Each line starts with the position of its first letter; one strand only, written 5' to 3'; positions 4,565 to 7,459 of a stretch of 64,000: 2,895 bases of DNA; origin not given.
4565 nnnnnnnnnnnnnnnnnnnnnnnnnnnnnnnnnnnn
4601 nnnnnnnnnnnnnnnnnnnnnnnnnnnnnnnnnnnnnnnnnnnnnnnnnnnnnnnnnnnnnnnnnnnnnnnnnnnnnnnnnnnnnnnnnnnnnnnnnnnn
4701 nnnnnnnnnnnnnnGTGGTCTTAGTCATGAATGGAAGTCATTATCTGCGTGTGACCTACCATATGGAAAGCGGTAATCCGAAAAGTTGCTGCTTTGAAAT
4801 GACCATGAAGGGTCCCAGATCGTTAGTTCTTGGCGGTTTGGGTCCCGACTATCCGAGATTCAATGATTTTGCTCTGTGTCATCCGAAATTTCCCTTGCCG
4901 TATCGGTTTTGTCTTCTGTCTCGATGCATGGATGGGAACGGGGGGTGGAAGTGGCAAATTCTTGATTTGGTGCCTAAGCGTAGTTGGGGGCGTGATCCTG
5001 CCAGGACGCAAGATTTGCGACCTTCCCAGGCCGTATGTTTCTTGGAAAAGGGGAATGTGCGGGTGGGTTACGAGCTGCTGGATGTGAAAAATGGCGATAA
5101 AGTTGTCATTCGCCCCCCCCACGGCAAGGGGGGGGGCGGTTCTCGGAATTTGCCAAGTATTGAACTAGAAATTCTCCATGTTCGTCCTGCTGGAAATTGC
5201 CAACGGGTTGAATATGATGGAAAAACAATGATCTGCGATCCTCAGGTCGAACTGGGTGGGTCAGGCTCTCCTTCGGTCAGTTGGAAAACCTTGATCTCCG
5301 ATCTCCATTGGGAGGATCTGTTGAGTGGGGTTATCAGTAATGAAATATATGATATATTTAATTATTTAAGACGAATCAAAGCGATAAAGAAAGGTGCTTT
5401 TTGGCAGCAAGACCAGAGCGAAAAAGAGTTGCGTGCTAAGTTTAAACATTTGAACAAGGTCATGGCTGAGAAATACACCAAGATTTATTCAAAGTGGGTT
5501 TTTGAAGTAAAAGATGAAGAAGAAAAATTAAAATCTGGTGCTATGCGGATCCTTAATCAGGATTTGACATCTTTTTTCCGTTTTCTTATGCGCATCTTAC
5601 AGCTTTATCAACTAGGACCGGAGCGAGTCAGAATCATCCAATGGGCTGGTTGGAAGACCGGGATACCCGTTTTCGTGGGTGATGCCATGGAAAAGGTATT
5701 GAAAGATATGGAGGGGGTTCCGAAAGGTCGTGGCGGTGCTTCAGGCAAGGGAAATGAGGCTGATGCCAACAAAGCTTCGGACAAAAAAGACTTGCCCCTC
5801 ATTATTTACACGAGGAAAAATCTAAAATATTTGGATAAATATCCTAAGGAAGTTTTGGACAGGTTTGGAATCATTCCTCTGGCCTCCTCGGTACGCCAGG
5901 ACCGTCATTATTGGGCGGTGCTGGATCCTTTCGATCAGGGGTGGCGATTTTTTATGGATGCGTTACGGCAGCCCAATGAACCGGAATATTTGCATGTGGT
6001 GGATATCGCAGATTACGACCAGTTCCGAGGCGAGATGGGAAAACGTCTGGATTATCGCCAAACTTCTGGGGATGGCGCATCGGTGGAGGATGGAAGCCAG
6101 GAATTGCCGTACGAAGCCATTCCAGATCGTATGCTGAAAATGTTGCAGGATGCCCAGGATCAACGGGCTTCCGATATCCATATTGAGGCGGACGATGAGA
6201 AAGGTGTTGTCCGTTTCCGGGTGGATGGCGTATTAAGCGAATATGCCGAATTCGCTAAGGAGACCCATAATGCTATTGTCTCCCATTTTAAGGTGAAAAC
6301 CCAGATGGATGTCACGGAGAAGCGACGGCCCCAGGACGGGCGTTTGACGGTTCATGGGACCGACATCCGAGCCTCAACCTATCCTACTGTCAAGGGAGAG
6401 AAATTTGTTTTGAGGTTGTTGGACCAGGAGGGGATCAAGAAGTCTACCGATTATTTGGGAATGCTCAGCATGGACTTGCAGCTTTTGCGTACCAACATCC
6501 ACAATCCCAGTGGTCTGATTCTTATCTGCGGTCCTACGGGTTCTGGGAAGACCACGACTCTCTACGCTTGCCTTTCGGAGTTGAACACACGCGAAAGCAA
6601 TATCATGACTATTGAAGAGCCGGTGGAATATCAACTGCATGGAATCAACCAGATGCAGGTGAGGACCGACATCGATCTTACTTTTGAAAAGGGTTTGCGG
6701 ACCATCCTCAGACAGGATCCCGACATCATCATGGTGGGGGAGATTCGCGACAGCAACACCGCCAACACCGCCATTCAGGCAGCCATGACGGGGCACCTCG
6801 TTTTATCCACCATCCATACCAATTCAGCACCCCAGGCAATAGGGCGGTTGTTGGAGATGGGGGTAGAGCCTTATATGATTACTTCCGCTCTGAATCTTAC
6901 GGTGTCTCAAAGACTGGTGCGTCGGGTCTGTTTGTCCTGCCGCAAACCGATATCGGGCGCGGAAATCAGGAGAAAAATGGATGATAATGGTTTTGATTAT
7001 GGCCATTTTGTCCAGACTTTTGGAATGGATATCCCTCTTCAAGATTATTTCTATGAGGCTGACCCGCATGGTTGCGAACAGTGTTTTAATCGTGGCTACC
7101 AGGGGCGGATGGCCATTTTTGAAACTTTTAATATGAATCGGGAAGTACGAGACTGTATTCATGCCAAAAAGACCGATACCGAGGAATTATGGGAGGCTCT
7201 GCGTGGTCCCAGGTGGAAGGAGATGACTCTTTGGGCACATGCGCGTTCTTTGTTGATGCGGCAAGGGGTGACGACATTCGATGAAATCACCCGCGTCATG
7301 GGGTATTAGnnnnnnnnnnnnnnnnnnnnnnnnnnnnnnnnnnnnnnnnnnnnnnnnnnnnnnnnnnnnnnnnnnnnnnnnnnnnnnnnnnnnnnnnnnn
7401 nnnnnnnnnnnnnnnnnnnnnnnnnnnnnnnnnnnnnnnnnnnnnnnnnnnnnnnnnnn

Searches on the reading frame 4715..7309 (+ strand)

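Call 7: search_protein_families(library=pfam, proteins=[window:4715-7309:+], max_evalue=0.01)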
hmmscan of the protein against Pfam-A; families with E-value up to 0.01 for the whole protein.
window:4715-7309:+ (864 aa): 7 families
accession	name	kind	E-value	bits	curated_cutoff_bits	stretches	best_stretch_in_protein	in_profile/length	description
PF00437.27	T2SSE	-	3.9e-117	391.5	24.9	1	473-860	12-370/370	Type II/IV secretion system protein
PF13476.12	AAA_23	-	2.3e-05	25.6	27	1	598-624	18-44/201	AAA domain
PF13401.12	AAA_22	-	0.00025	21.8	27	1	599-643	5-49/130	AAA domain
PF13191.12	AAA_16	-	0.0025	18.8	32.6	1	592-647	18-64/167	AAA ATPase domain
PF25199.1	nSTAND_NTPase5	-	0.0038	17.5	34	1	598-638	40-81/145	Novel STAND NTPase 5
PF00005.33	ABC_tran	-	0.0054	17.8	25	0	599-659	11-67/137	ABC transporter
PF01637.24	ATPase_2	-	0.0081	16.4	33.2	0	597-652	18-73/225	ATPase domain predominantly from Archaea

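Call 8: search_protein_families(library=ncbifam, proteins=[window:4715-7309:+], max_evalue=0.01)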
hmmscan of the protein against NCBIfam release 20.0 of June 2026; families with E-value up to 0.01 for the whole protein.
window:4715-7309:+ (864 aa): 21 families
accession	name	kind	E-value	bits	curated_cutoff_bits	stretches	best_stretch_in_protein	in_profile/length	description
TIGR02533.1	type_II_gspE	equivalog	3e-130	435.1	630.25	1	475-861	115-485/486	type II secretion system ATPase GspE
TIGR02538.1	type_IV_pilB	equivalog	2.9e-123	412.4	675.65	1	469-861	181-561/564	type IV-A pilus assembly ATPase PilB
NF007755.0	PRK10436.1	equivalog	5.2e-118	394.7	617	1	469-863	85-460/465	type II secretion system protein GspE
NF053534.1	T4PilAsmATPsTfpB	equivalog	1.1e-114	384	850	1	476-862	208-582/584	type IV pilus assembly ATPase TfpB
NF041000.1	ATPase_ComGA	equivalog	1.1e-78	263.9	300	1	475-736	2-266/267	competence type IV pilus ATPase ComGA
TIGR01420.1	pilT_fam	subfamily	8.1e-54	183.1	319.1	1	473-735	2-268/343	PilT/PilU family type 4a pilus ATPase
TIGR02525.1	plasmid_TraJ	equivalog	9.1e-28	97.3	368.3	1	589-716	140-273/372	plasmid transfer ATPase TraJ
TIGR02782.1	TrbB_P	equivalog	3.4e-20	72.6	304.55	1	483-715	21-255/303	P-type conjugative transfer ATPase TrbB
TIGR02524.1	dot_icm_DotB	equivalog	1.2e-18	67.5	463.3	1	594-714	129-258/358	Dot/Icm type IV secretion system ATPase DotB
NF058587.1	archaellum_moto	equivalog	1.8e-18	66.6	550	1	602-754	278-436/527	archaellum flagellar ATPase motor FlaI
NF010469.0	PRK13894.1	subfamily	4.1e-17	62.5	508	1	478-714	29-266/320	conjugal transfer ATPase TrbB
NF010407.0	PRK13833.1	subfamily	1.1e-16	61.1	499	1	485-717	31-264/323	conjugal transfer protein TrbB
TIGR02788.1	VirB11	equivalog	4.9e-15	55.3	249.95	1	591-717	137-267/308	P-type DNA transfer ATPase VirB11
TIGR03819.1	heli_sec_ATPase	hypoth_equivalog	6.1e-12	45.4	373.15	1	560-732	138-317/340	TadA family conjugal transfer-associated ATPase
NF053672.1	bindosome_BasE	exception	6.8e-10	38.3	1000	1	602-712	273-388/512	bindosome assembly system ATPase subunit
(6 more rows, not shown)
